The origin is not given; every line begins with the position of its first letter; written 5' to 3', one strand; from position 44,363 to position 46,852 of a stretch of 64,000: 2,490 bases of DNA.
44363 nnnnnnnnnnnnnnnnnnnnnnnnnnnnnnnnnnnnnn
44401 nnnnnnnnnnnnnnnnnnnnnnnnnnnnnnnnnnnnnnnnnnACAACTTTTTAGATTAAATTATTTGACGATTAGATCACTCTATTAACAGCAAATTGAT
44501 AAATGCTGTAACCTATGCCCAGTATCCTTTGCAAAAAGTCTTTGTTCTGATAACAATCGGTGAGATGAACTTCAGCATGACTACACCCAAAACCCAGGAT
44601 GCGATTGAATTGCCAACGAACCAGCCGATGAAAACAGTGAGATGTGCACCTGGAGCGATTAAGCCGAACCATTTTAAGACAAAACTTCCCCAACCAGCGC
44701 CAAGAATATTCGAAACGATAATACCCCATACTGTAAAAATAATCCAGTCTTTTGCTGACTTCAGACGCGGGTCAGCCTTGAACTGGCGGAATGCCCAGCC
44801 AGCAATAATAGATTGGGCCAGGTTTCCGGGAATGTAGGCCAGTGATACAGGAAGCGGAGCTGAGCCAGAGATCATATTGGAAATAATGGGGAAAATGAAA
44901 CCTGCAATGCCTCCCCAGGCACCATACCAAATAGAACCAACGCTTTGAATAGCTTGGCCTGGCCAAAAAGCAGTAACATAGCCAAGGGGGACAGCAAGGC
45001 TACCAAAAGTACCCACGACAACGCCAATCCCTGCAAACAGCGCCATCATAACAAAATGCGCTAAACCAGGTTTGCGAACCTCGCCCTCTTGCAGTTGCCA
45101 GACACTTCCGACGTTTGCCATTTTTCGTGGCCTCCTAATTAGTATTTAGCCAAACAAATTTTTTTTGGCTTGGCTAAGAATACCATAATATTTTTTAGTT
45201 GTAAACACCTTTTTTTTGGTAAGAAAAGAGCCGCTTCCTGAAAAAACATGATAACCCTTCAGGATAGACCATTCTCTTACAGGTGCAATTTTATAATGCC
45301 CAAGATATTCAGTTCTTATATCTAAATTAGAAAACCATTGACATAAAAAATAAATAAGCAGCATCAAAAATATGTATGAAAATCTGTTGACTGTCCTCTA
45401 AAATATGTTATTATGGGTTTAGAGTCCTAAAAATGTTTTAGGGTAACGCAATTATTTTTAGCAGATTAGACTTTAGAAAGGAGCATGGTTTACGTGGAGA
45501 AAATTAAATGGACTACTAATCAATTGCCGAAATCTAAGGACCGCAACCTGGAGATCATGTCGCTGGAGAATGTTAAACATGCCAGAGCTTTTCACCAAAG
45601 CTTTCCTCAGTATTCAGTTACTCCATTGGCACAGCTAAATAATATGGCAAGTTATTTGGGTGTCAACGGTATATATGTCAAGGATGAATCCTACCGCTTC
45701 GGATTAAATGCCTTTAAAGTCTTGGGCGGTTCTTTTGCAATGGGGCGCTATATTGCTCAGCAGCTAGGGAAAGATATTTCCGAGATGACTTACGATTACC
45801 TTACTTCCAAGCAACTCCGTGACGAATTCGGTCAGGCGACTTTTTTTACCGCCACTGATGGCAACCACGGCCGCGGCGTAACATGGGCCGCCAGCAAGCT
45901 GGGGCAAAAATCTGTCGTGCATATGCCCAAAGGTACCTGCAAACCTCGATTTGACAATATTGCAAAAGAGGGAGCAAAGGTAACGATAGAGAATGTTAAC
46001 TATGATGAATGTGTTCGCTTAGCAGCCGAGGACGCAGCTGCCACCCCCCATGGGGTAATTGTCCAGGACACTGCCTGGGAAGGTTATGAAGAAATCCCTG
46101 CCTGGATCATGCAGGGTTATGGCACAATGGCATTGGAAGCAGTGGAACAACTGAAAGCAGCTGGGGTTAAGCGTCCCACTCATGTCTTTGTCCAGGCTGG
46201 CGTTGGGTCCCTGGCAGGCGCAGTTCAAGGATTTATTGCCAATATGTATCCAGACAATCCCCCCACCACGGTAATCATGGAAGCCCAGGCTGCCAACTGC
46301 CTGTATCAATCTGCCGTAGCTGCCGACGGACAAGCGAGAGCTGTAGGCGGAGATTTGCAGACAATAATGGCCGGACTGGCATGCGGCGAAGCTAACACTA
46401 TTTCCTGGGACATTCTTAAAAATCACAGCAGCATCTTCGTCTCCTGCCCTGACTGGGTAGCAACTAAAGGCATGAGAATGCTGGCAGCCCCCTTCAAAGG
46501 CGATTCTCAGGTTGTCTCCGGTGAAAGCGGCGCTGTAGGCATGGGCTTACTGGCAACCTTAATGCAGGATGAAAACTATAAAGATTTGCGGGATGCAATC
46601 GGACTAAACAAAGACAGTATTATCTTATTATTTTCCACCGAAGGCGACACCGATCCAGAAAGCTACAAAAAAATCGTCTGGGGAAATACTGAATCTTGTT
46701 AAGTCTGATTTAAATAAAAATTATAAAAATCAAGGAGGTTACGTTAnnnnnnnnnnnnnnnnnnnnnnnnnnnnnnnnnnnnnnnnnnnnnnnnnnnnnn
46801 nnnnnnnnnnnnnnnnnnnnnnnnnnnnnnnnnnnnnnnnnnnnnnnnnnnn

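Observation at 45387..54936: ygeX-ygeY-ygeW + carbamate kinase + CN-hydrolase + two hydantoinases + YheO-type regulator, with candidate operators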

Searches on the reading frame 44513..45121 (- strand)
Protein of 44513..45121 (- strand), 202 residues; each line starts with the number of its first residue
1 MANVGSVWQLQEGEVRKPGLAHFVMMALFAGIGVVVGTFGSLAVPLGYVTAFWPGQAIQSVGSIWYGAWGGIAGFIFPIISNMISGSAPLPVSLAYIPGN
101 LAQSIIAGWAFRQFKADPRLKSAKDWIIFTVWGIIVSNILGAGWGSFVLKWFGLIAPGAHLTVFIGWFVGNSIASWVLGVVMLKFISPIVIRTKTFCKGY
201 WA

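Call 12: search_protein_families(library=pfam, proteins=[window:44513-45121:-])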
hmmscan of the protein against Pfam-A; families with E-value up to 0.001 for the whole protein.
window:44513-45121:- (202 aa): 1 family
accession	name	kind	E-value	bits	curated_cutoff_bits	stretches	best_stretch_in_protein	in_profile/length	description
PF05231.19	MASE1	-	0.00012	21.7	29.8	1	27-192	6-175/299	MASE1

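Call 66: search_protein_families(library=ncbifam, proteins=[window:44513-45121:-], max_evalue=0.01)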
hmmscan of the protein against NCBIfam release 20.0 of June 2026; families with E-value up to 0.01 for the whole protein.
window:44513-45121:- (202 aa): 2 families
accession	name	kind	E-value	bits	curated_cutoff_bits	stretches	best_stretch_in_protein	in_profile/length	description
NF052574.1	HisKinEspCMyxo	equivalog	0.00043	18.6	1200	1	30-186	5-161/785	serine histidine kinase EspC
NF007298.0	PRK09776.1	equivalog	0.0017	16.3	1135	1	28-191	28-183/1111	diguanylate cyclase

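Call 71: find_homologous_proteins(query=window:44513-45121:-, max_evalue=0.00001)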
Query window:44513-45121:- (202 aa): 265 proteins with E <= 0.00001 among 416 candidates; the best 120 are listed.
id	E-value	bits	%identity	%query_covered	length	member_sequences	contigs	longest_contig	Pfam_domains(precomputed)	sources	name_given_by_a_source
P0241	6.7e-116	403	89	100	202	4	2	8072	-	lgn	-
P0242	3.6e-107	375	85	98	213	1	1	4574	-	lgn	-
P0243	8.4e-105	367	83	98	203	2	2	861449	PF05231.20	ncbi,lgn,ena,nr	ncbi:MAG: hypothetical protein FD141_517 [Fusobacteria bacterium]|nr:MAG: hypothetical protein FD141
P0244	1.7e-104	366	79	98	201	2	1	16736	-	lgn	-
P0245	3.4e-104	365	84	98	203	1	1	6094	-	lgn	-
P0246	4.9e-104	365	81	97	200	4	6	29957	-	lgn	-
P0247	1.7e-103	363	83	98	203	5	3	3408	-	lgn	-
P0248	3.6e-103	362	82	100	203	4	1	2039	PF05231.20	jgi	jgi:integral membrane sensor domain MASE1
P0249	4.0e-102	358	80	97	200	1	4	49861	-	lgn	-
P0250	4.2e-101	355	80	97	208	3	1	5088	-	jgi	jgi:integral membrane sensor domain MASE1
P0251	4.3e-101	355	79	97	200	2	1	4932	-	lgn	-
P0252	8.3e-101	354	78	98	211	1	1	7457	-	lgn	-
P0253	6.7e-99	348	79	98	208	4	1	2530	-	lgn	-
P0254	1.2e-98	347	76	97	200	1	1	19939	-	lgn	-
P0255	4.5e-98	345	74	98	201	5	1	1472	-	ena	-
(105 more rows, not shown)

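Call 73: find_related_loci(query=A4, collection=metagenome_contigs, flank=8000)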
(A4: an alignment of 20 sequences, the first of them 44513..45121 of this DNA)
Query A4 (202 aa) in metagenome_contigs; peptide patterns used: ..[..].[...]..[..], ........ (x = any residue, [..] = any of these).
174 stretches matched a pattern; 54 encode a relative of the query (tblastn E <= 1e-3); 54 distinct loci.
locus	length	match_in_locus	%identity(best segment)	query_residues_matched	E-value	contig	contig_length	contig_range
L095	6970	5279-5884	70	1-202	3e-96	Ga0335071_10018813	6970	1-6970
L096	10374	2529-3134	69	1-202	3e-95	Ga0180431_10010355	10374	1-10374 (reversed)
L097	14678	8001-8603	70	2-202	1e-94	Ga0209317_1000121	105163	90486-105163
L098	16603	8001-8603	70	2-202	1e-94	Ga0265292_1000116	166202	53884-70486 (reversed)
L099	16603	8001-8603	70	2-202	3e-94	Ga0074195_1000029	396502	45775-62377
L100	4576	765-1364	71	3-202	5e-94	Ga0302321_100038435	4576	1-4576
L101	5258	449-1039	69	6-202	3e-92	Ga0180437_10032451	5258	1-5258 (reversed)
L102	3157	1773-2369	69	4-202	8e-94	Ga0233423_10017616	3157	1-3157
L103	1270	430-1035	69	1-202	3e-99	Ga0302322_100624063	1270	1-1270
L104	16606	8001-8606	68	1-202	3e-92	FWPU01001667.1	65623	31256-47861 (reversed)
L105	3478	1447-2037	70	6-202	7e-93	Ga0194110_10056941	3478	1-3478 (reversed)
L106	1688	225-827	69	2-202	4e-97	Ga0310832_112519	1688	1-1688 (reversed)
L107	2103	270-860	70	6-202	5e-95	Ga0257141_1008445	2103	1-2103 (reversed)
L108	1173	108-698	69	6-202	3e-98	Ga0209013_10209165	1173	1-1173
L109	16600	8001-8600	68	3-202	9e-91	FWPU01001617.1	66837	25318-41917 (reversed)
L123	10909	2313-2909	65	2-202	5e-87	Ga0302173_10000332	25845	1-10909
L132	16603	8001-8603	66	1-201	7e-83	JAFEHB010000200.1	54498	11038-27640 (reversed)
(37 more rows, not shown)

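Call 76: search_protein_families(library=pfam, proteins=[L099:5864-7408:+, L099:12204-13052:+, L099:13075-14460:+, L099:15263-15919:+, L104:12072-13322:+, L104:13310-14152:+, L104:6685-7572:-, L123:7741-9360:+, L132:13799-15394:+, L132:3367-5214:+], max_evalue=0.00001)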
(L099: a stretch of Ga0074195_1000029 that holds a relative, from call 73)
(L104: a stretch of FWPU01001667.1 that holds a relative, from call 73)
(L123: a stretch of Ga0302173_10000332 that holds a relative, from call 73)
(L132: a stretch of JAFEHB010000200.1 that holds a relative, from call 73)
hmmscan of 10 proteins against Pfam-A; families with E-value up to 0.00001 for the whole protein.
L099:5864-7408:+ (514 aa): 2 families
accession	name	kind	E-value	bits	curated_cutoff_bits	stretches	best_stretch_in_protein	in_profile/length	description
PF00370.27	FGGY_N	-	3.2e-38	132.2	28.8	1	6-253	2-245/245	FGGY family of carbohydrate kinases, N-terminal domain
PF02782.22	FGGY_C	-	2.7e-31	109.3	27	1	263-457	2-197/198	FGGY family of carbohydrate kinases, C-terminal domain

L099:12204-13052:+ (282 aa): 8 families
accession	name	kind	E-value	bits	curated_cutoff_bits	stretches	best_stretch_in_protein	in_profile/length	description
PF12146.15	Hydrolase_4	-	1.3e-29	103.7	27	1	25-264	2-238/239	Serine aminopeptidase, S33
PF00561.26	Abhydrolase_1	-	4.4e-22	79.4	25.8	1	29-263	2-243/245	alpha/beta hydrolase fold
PF12697.13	Abhydrolase_6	-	1.9e-19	71.7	26.3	1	30-269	1-214/217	Alpha/beta hydrolase family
PF02129.25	Peptidase_S15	-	7.3e-11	42.7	23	1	10-252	2-255/262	X-Pro dipeptidyl-peptidase (S15 family)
PF00326.27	Peptidase_S9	-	2.1e-08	34.3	22.6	0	212-282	136-211/213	Prolyl oligopeptidase family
PF01738.24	DLH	-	2.8e-08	34.1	21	0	18-125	6-125/217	Dienelactone hydrolase family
PF12740.14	PETase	-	8.4e-08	32.4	28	0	17-147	44-174/263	PET hydrolase-like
PF20434.5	BD-FAE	-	4.4e-06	26.8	26.8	0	210-243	181-214/215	BD-FAE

L099:13075-14460:+ (461 aa): 2 families
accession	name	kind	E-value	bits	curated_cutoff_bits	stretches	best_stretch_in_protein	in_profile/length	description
PF01979.26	Amidohydro_1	-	4.2e-23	82.6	25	1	55-439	1-343/345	Amidohydrolase family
PF07969.17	Amidohydro_3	-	2.9e-14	53.8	29.7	1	360-441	404-471/472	Amidohydrolase family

L099:15263-15919:+ (218 aa): 0 families

L104:12072-13322:+ (416 aa): 3 families
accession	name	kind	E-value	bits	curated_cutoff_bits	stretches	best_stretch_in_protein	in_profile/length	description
PF01546.33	Peptidase_M20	-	4.2e-26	92.6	24.6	1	74-383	1-197/206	Peptidase family M20/M25/M40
PF07687.19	M20_dimer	-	3.3e-13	50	21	1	176-278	1-102/107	Peptidase dimerisation domain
PF04389.22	Peptidase_M28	-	5e-09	36.6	21.3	1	60-188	1-105/193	Peptidase family M28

L104:13310-14152:+ (280 aa): 6 families
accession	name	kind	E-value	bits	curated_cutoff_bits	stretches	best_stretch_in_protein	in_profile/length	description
PF12146.15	Hydrolase_4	-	1.6e-26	93.5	27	1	27-262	6-238/239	Serine aminopeptidase, S33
PF12697.13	Abhydrolase_6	-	6.1e-18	66.7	26.3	1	28-265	1-213/217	Alpha/beta hydrolase family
PF00561.26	Abhydrolase_1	-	1.4e-16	61.4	25.8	1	27-262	2-244/245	alpha/beta hydrolase fold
PF00326.27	Peptidase_S9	-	2e-09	37.7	22.6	1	193-280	117-211/213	Prolyl oligopeptidase family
PF12740.14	PETase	-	3.2e-07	30.5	28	0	10-126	38-156/263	PET hydrolase-like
PF02129.25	Peptidase_S15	-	9.9e-06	25.9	23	0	19-253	12-258/262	X-Pro dipeptidyl-peptidase (S15 family)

L104:6685-7572:- (295 aa): 2 families
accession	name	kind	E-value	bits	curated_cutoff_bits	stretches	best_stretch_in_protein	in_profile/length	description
PF01680.23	SOR_SNZ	-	4e-112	373.4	27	1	8-213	2-207/207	SOR/SNZ family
PF05690.20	ThiG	-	2.8e-08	33.9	23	1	201-257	172-225/247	Thiazole biosynthesis protein ThiG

L123:7741-9360:+ (539 aa): 2 families
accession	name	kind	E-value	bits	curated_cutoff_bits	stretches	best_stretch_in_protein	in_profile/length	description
PF07969.17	Amidohydro_3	-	1.6e-24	87.6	29.7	2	419-508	381-470/472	Amidohydrolase family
PF01979.26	Amidohydro_1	-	2.8e-11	43.7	25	1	391-507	245-343/345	Amidohydrolase family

L132:13799-15394:+ (531 aa): 2 families
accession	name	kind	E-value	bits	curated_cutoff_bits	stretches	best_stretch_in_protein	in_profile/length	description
PF07969.17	Amidohydro_3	-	1.9e-27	97.3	29.7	2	45-191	1-141/472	Amidohydrolase family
PF01979.26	Amidohydro_1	-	7.6e-12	45.6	25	0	437-489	275-323/345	Amidohydrolase family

L132:3367-5214:+ (615 aa): 1 family
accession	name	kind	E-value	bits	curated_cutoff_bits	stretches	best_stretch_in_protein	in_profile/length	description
PF09903.14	DUF2130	-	3e-91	305.7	26.7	1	337-594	3-254/255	Uncharacterized protein conserved in bacteria (DUF2130)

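Call 77: search_solved_structures(query=L123:7741-9360:+, max_evalue=1e-10)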
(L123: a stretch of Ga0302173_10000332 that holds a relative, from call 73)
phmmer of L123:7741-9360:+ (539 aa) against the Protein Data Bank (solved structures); distinct sequences matched with E-value up to 1e-10: 8.
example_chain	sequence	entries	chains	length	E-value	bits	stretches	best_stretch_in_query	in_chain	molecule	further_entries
1m7j_A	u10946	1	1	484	6.8e-79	268.9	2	7-291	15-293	D-aminoacylase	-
1rjp_A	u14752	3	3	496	7.6e-79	268.8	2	7-291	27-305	D-aminoacylase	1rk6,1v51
1rjq_A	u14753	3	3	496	8.1e-78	265.4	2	7-291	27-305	D-aminoacylase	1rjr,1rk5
1v4y_A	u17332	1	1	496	1.8e-77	264.2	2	7-291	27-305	D-aminoacylase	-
9g5m_A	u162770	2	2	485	6.8e-73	249.1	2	5-292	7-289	Amidohydrolase family protein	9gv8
3gip_A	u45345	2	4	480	1.7e-67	231.3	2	8-291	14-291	N-acyl-D-glutamate deacylase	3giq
9kb1_A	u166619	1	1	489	3.2e-65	223.8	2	3-292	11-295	PpOngB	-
9kb3_A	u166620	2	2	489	3.9e-64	220.2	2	3-292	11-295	Carbohydrate de-N-acetylated protein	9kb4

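Call 91: search_solved_structures(query=window:44513-45121:-, max_evalue=1)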
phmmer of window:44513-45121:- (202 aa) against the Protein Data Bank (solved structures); distinct sequences matched with E-value up to 1: 2.
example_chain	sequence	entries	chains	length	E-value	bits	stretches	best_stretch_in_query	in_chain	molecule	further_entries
6atk_E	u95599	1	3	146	0.072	15.8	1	30-115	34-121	Spike glycoprotein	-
7vn9_E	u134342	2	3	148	0.072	15.7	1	30-115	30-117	Spike glycoprotein S1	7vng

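Call 97: predict_structure(alignment_id=A4)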
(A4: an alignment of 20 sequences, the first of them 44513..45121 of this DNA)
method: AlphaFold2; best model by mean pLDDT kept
length: 202 residues; sequences in the alignment: 20
mean_pLDDT: 78.2   pTM: 0.78
mean pLDDT of the five models: 78.2, 77.2, 76.8, 75.4, 75.1
residues with pLDDT >= 90: 50; 70-90: 96; 50-70: 48; < 50: 8
segments of 3 or more residues with pLDDT < 50: 1-4, 42-45
pLDDT, mean of each block of 10 residues (from residue 1): 64 71 65 56 52 67 84 74 64 76 83 93 95 91 89 89 89 88 92 85 65
secondary structure, 60 per line:
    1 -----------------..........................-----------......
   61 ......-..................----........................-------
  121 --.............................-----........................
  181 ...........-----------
elements in order: H18-43 H55-66 H68-85 H90-113 H123-151 H157-191

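Call 100: fold_search(model_id=the predicted structure, library=pdb)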
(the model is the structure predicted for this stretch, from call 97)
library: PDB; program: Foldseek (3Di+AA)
matches with E <= 10: 357; with E <= 0.001: 0
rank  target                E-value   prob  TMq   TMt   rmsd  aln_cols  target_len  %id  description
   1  4tkr_A                2.9e-03  1.00  0.60  0.65   4.2       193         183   19  Native-SAD phasing for ThiT from Listeria monocytogenes serovar. (released 2014-06-18)
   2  4tkr_B                6.7e-03  1.00  0.58  0.62   4.3       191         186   18  Native-SAD phasing for ThiT from Listeria monocytogenes serovar. (released 2014-06-18)
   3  4dve_C                1.1e-02  1.00  0.57  0.61   4.3       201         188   16  Crystal structure at 2.1 A of the S-component for biotin from an ECF-type ABC transporter (released 2012-08-29)
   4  4muu_A                1.3e-02  1.00  0.60  0.67   3.7       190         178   20  Structure of ThiT with pyrithiamine bound (released 2014-09-17)
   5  3rlb_B                2.3e-02  1.00  0.60  0.67   3.9       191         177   19  Crystal structure at 2.0 A of the S-component for thiamin from an ECF-type ABC transporter (released 2011-06-29)
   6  5edl                  2.5e-02  1.00  0.52  0.53   5.5       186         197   11  Crystal structure of an S-component of ECF transporter (released 2016-08-17)
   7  4dve_A                3.1e-02  1.00  0.56  0.59   4.1       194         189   17  Crystal structure at 2.1 A of the S-component for biotin from an ECF-type ABC transporter (released 2012-08-29)
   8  5kbw_B                3.5e-02  1.00  0.58  0.67   4.4       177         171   15  Crystal structure of TmRibU, the riboflavin-binding S subunit from the Thermotoga maritima ECF transporter (released 2016-06-29)
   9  5kc0                  5.1e-02  1.00  0.59  0.69   3.9       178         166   13  Crystal structure of TmRibU, hexagonal crystal form (released 2016-06-29)
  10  5kbw_A                8.1e-02  1.00  0.57  0.66   4.4       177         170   15  Crystal structure of TmRibU, the riboflavin-binding S subunit from the Thermotoga maritima ECF transporter (released 2016-06-29)
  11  3rlb_A                1.2e-01  1.00  0.56  0.63   4.2       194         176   15  Crystal structure at 2.0 A of the S-component for thiamin from an ECF-type ABC transporter (released 2011-06-29)
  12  5kc4_E                1.5e-01  1.00  0.59  0.71   3.8       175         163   13  Structure of TmRibU, orthorhombic crystal form (released 2016-06-29)
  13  5jsz_C                1.5e-01  0.96  0.44  0.51   6.3       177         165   16  Folate ECF transporter: apo state (released 2016-05-18)
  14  9ppq                  5.7e-01  0.10  0.18  0.14  17.0       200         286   16  Locally-refined Mu-Opioid Receptor bound with novel compound 0505 (3-[({[(1P)-1-(3-chlorophenyl)-1H-pyrazol-3-yl]methyl} (released 2026-03-04)
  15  8xog_R                1.3e+00  0.14  0.24  0.20  13.8       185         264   16  Cryo-EM structure of apo-GPR30-Gq complex structure (released 2024-04-10)
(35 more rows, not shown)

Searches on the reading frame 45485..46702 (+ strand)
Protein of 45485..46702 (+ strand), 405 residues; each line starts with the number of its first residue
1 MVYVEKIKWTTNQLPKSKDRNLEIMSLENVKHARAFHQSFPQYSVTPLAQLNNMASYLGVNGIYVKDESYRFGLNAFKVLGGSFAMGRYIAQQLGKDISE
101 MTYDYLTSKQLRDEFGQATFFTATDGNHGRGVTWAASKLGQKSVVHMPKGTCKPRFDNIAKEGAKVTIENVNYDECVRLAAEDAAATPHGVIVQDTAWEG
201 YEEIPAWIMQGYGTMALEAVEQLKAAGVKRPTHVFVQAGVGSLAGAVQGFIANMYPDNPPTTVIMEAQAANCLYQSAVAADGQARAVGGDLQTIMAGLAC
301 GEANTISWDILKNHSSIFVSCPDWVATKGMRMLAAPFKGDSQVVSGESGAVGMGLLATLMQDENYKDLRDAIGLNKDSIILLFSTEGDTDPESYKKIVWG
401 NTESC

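Call 3: search_protein_families(library=ncbifam, proteins=[window:45485-46702:+])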
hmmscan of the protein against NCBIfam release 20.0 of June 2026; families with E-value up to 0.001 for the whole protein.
window:45485-46702:+ (405 aa): 24 families
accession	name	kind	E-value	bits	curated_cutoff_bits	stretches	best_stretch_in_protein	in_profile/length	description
TIGR03528.1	2_3_DAP_am_ly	equivalog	3e-191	635.2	532.25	1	6-399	1-394/396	diaminopropionate ammonia-lyase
TIGR01747.1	diampropi_NH3ly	subfamily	2.9e-186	618.7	274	1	25-399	2-375/376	diaminopropionate ammonia-lyase family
NF006058.0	PRK08206.1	equivalog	4.2e-174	578.8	276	1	6-403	5-398/402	diaminopropionate ammonia-lyase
TIGR01127.1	ilvA_1Cterm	equivalog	1.1e-18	67.4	378.75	1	113-356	44-265/380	threonine ammonia-lyase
TIGR01124.1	ilvA_2Cterm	equivalog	1.9e-17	63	411.3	1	109-279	57-213/499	threonine ammonia-lyase, biosynthetic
NF006390.0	PRK08639.1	equivalog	2e-17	63.3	421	1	105-322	61-264/418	threonine ammonia-lyase IlvA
NF006674.0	PRK09224.1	subfamily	7e-16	58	577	1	109-279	65-221/508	threonine ammonia-lyase IlvA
NF002823.0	PRK02991.1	equivalog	8.2e-15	54.5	246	1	90-394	133-432/444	D-serine ammonia-lyase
NF005292.0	PRK06815.1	equivalog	1.2e-13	50.8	371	1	110-375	62-304/320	threonine/serine dehydratase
NF006094.0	PRK08246.1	subfamily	4.9e-13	49.2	331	1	111-323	62-253/310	serine/threonine dehydratase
TIGR02079.1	THD1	equivalog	1.9e-12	46.7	440.55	1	106-278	53-215/410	threonine ammonia-lyase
NF005600.0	PRK07334.1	equivalog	2.7e-12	46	496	1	116-369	75-302/408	threonine ammonia-lyase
NF004996.0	PRK06381.1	equivalog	7.8e-12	44.8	266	1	116-255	62-191/319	threonine synthase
NF009130.0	PRK12483.1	subfamily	1.1e-11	44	801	1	109-299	77-250/521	threonine ammonia-lyase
NF004771.0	PRK06110.1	equivalog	2.2e-11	43.5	317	1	114-362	67-289/323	threonine dehydratase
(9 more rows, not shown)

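Call 4: search_protein_families(library=pfam, proteins=[window:45485-46702:+])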
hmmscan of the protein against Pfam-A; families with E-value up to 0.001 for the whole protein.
window:45485-46702:+ (405 aa): 1 family
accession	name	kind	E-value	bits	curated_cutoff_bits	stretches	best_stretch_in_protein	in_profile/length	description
PF00291.31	PALP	-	3.6e-42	145.1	35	1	42-363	4-281/295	Pyridoxal-phosphate dependent enzyme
